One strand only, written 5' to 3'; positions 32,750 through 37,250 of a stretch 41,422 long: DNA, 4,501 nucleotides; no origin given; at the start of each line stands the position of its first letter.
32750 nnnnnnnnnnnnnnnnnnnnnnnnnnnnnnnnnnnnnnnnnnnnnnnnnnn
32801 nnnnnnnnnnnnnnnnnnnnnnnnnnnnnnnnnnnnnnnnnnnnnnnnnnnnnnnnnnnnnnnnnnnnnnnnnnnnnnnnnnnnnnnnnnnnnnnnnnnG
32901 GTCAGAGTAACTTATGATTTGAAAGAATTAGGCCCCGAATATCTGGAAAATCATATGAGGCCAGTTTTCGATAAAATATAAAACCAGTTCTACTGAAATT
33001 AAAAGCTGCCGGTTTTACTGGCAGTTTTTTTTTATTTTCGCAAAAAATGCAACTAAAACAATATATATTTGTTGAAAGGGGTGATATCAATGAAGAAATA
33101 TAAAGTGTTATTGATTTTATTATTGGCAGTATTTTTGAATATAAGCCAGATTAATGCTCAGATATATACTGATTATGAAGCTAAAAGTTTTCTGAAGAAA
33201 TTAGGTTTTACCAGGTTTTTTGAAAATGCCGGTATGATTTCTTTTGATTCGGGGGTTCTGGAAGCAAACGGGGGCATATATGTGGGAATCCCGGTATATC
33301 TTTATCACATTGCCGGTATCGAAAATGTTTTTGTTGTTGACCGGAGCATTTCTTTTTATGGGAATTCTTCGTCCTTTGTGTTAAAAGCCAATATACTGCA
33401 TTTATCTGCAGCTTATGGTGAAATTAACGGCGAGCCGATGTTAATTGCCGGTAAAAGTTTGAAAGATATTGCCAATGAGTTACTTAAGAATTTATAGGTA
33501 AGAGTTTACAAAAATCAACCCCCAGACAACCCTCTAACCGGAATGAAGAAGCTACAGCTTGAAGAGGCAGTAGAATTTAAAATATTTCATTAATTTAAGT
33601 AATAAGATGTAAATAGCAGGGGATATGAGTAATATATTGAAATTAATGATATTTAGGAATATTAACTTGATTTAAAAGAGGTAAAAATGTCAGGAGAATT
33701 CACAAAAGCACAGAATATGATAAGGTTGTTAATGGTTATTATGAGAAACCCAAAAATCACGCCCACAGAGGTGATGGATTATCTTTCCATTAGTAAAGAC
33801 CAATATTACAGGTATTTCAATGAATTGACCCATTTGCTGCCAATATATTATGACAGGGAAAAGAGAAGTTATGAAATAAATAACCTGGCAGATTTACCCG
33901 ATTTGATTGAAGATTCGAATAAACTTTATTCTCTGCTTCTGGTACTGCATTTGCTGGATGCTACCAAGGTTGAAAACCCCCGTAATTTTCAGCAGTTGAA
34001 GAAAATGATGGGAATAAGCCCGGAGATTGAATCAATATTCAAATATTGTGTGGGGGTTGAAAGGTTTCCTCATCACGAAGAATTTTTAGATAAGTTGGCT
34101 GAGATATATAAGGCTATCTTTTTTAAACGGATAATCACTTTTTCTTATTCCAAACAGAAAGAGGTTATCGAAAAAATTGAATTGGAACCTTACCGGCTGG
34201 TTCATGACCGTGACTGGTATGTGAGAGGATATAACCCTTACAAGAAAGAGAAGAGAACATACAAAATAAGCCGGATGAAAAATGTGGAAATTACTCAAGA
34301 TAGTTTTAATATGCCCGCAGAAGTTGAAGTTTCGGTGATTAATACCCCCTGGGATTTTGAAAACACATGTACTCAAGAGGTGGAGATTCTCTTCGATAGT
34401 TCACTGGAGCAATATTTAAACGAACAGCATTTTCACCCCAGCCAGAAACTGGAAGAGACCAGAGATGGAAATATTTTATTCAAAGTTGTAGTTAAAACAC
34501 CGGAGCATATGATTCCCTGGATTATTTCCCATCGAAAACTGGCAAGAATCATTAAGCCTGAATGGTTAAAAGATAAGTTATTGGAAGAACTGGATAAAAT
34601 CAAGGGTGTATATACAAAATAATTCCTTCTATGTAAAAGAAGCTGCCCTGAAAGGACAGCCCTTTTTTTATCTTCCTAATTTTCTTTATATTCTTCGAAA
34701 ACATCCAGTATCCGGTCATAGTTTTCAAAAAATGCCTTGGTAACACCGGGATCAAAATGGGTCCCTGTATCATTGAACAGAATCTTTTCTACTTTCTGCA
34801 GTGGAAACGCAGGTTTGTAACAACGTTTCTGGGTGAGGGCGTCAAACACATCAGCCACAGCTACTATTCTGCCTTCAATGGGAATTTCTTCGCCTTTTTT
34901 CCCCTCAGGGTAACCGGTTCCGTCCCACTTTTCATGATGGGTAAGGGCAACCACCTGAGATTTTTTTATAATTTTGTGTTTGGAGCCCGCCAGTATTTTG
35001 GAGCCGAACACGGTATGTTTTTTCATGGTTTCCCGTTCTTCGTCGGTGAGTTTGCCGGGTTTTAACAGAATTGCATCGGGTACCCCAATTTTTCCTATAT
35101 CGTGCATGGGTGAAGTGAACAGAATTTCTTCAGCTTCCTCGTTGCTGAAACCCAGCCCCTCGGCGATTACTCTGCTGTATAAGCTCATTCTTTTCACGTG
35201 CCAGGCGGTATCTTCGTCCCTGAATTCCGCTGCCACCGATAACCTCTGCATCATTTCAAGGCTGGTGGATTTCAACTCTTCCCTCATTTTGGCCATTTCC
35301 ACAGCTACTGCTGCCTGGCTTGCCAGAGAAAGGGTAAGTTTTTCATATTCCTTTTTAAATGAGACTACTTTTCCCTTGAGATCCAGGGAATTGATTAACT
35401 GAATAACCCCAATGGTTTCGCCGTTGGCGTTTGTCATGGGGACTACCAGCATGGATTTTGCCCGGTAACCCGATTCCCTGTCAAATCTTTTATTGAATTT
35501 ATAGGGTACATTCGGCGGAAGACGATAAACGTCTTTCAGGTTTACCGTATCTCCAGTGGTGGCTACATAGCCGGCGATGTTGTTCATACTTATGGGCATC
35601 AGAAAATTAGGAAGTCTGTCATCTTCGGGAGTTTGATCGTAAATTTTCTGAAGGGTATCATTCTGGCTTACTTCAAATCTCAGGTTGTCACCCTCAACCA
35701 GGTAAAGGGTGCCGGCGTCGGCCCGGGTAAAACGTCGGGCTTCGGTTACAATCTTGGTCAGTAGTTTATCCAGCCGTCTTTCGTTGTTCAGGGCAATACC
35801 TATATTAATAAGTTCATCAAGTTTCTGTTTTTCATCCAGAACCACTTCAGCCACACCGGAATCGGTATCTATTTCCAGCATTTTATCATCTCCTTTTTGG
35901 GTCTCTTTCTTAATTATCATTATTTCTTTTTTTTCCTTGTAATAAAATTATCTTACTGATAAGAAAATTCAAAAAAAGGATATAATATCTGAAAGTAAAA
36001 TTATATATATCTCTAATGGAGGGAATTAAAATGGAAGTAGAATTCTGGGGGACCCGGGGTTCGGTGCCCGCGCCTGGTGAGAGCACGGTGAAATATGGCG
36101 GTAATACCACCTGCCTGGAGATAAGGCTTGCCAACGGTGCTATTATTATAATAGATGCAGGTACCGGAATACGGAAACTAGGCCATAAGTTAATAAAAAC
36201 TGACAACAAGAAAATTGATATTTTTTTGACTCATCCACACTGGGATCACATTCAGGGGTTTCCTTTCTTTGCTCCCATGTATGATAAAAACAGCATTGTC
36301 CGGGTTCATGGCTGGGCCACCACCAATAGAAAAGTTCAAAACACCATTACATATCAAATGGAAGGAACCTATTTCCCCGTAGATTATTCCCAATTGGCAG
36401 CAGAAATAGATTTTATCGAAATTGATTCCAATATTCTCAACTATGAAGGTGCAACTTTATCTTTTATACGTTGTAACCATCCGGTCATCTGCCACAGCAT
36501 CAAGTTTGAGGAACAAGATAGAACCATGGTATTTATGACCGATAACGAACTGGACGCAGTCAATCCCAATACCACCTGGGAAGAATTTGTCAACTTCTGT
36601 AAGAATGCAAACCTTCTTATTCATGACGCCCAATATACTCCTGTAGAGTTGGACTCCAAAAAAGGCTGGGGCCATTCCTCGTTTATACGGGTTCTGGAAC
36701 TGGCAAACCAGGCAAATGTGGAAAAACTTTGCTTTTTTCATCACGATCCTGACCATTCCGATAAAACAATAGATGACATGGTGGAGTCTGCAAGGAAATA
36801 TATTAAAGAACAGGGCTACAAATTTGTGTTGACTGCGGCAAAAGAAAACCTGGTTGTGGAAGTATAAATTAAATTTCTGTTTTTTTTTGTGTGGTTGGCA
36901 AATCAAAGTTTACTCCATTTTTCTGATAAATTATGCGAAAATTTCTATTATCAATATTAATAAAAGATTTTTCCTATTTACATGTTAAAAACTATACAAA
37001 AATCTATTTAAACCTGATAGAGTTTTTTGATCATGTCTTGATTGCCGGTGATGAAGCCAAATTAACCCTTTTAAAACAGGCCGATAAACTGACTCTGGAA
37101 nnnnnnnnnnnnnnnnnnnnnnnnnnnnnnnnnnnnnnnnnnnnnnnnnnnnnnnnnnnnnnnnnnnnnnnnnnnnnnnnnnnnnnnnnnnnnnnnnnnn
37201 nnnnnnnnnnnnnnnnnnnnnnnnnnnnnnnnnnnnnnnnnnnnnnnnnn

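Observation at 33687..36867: A WYL-domain ligand-sensing regulator, a GAF-HD-GYP phosphodiesterase and an MBL-fold hydrolase are clustered, forming a candidate nucleotide-second-messenger module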

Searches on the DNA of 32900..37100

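Call 78: search_rna_families(source=window, start=32900, end=37100, threshold=evalue, max_evalue=1)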
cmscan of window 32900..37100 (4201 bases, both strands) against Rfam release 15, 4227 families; matches with E-value up to 1: 2.
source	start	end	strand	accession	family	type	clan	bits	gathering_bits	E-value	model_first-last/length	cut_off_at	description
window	32953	33030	+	RF00370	sroD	Gene; sRNA;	-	23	50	0.28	1-86/86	no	sroD RNA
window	32917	33039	+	RF00558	L20_leader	Cis-reg; leader;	-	20.9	58.7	0.9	1-127/127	no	Ribosomal protein L20 leader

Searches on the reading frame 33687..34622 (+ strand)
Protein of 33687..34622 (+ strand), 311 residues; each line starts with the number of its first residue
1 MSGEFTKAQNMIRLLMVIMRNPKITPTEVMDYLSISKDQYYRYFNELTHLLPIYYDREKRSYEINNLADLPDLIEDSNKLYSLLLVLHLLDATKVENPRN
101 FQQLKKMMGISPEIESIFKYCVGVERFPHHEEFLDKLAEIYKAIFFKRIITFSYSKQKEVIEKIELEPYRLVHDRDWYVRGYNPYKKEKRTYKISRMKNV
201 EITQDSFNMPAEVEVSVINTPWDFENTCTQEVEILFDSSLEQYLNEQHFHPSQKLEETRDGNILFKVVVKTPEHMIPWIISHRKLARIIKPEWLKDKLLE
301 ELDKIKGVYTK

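Call 3: search_protein_families(library=pfam, proteins=[window:33687-34622:+], max_evalue=0.01)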
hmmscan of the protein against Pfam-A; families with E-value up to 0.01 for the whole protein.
window:33687-34622:+ (311 aa): 3 families
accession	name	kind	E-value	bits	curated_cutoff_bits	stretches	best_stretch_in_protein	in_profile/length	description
PF13280.12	WYL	-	1.5e-12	47.7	21.8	1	136-202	2-70/70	WYL domain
PF25583.1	WCX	-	1.5e-11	44.9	23.9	1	229-304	2-74/76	WCX domain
PF12802.13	MarR_2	-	0.0075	16.9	27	0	13-37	9-34/61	MarR family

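Call 4: search_protein_families(library=ncbifam, proteins=[window:33687-34622:+], max_evalue=0.01)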
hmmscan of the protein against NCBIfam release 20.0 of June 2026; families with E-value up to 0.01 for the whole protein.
window:33687-34622:+ (311 aa): 0 families

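Call 9: find_homologous_proteins(query=window:33687-34622:+)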
Query window:33687-34622:+ (311 aa): 1 proteins with E <= 0.001 among 776 candidates.
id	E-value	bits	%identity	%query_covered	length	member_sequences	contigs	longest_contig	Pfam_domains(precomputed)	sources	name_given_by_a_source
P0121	1.1e-204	696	100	100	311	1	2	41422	PF13280.13,PF25583.2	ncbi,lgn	ncbi:MAG: helix-turn-helix transcriptional regulator [Vulcanimicrobiota bacterium]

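Call 32: search_protein_families(library=padloc, proteins=[window:33687-34622:+], max_evalue=0.01)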
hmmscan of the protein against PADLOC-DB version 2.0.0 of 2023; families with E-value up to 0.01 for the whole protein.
window:33687-34622:+ (311 aa): 4 families
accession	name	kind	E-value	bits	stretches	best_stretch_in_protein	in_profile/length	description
PDLC01652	WYL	-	2.6e-26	90.9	1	133-305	16-161/162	"CAS-I,CAS-II,CAS-III,CAS-IV,CAS-V,CAS-VI; associated_signaling"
PDLC01457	WYL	-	1.2e-22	78.7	1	7-287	2-222/229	"CAS-I,CAS-II,CAS-III,CAS-IV,CAS-V,CAS-VI; associated_signaling"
PDLC01766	Cas3c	-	1.3e-19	68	1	6-309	5-316/1009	-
PDLC02317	AbiEii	-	0.0026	14.8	1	148-215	323-387/396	AbiEii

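Call 47: search_solved_structures(query=window:33687-34622:+, max_evalue=0.01)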
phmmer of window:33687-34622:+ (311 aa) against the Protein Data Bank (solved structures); distinct sequences matched with E-value up to 0.01: 2.
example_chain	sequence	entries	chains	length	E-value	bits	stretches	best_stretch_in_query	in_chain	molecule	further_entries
6sj9_A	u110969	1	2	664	0.0029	20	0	140-212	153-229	Proteasome accessory factor B/C (PafBC)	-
7qfz_A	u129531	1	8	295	0.0075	18.6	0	131-215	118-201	WYL domain-containing protein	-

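Call 63: search_protein_representatives(protein=window:33687-34622:+)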
Query: 311 residues. Proteins with E-value up to 0.001 (for the whole library): 3273; up to 1e-10: 315; up to 1e-30: 12. The best 150 are listed.
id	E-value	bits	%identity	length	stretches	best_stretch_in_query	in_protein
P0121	3.6e-205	696.1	100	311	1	1-311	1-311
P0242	5.1e-55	203.1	35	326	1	4-310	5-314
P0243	5.9e-54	199.6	35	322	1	3-311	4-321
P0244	8.6e-53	195.8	35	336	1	4-300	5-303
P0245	2.6e-48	181.1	32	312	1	7-302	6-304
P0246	7.4e-46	173.0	32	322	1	4-309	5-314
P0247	6.9e-44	166.6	32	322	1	4-306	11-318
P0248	5.9e-42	160.2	30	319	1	4-305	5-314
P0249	1.1e-40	156.1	33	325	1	4-310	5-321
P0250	2.0e-40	155.2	31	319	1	4-308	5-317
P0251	3.9e-38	147.7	44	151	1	161-309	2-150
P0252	1.8e-32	129.1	29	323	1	6-303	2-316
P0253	1.6e-27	112.9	31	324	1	3-302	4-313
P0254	1.6e-26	109.6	32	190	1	140-309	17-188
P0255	1.6e-22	96.4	28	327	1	10-311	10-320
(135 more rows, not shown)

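Call 64: find_encoding_contigs(protein=P0242, flank=6000, max_places=3)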
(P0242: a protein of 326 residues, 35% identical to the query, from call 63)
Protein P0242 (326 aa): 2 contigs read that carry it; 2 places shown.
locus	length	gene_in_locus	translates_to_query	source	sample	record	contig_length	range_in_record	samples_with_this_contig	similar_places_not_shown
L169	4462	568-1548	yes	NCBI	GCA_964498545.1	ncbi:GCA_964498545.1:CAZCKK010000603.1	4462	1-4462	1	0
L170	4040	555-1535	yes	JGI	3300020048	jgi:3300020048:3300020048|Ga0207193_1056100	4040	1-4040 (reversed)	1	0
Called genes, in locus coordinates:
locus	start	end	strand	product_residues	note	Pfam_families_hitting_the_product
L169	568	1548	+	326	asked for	PF13280:WYL, PF25583:WCX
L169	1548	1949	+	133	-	-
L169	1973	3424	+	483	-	PF01807:Zn_ribbon_DnaG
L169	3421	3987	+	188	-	-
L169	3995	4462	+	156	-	?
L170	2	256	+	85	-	?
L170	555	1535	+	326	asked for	PF13280:WYL, PF25583:WCX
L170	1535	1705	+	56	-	-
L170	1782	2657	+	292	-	-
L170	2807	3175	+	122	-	PF01807:Zn_ribbon_DnaG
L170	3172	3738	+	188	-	-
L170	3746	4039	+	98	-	?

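Call 65: find_encoding_contigs(protein=P0243, flank=6000, max_places=3)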
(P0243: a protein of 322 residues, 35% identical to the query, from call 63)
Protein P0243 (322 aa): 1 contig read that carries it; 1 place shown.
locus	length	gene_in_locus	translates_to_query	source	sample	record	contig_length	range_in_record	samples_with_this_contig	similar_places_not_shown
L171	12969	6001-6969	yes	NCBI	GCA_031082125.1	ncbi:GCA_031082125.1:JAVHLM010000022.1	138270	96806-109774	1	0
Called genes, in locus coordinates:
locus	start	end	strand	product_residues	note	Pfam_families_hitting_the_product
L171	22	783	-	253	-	PF07238:PilZ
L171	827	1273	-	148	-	-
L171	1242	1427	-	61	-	-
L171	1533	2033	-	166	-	-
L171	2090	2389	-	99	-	-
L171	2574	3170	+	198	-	-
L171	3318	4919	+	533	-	PF01833:TIG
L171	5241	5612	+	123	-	-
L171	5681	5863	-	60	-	-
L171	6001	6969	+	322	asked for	PF13280:WYL, PF25583:WCX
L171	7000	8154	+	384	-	PF00149:Metallophos, PF12320:SbcD_C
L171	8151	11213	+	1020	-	PF02463:SMC_N (faint), PF13476:AAA_23, PF13555:AAA_29 (faint), PF13558:SbcC_Walker_B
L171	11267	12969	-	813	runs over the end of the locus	PF13802:Gal_mutarotas_2, PF01055:Glyco_hydro_31_2nd, PF21365:Glyco_hydro_31_3rd, PF17137:DUF5110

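Call 66: find_encoding_contigs(protein=P0244, flank=6000, max_places=2)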
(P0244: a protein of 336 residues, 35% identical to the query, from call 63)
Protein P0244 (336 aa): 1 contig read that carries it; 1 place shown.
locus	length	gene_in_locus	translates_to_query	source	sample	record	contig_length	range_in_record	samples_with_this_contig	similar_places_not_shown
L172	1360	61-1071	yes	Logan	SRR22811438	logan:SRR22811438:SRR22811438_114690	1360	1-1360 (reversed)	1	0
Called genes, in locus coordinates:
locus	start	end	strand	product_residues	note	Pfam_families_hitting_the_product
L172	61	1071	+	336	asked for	PF13280:WYL, PF25583:WCX (faint)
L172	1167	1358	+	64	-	?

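Call 67: find_encoding_contigs(protein=P0245, flank=6000, max_places=2)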
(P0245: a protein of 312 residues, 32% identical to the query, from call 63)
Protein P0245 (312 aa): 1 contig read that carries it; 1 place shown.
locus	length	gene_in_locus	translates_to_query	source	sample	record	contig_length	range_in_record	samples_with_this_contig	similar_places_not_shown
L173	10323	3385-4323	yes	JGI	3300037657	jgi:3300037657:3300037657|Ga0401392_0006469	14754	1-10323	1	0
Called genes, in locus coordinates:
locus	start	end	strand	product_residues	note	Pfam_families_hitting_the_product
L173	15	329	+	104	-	PF19289:PmbA_TldD_3rd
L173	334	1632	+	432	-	PF01523:PmbA_TldD_1st, PF19289:PmbA_TldD_3rd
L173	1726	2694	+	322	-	-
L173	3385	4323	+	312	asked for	PF13280:WYL, PF25583:WCX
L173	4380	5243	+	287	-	-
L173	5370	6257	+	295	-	-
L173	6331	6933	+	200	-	-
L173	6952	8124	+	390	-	PF13091:PLDc_2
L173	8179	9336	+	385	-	PF00149:Metallophos, PF12320:SbcD_C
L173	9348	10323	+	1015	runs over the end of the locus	PF02463:SMC_N (faint), PF13476:AAA_23, PF13558:SbcC_Walker_B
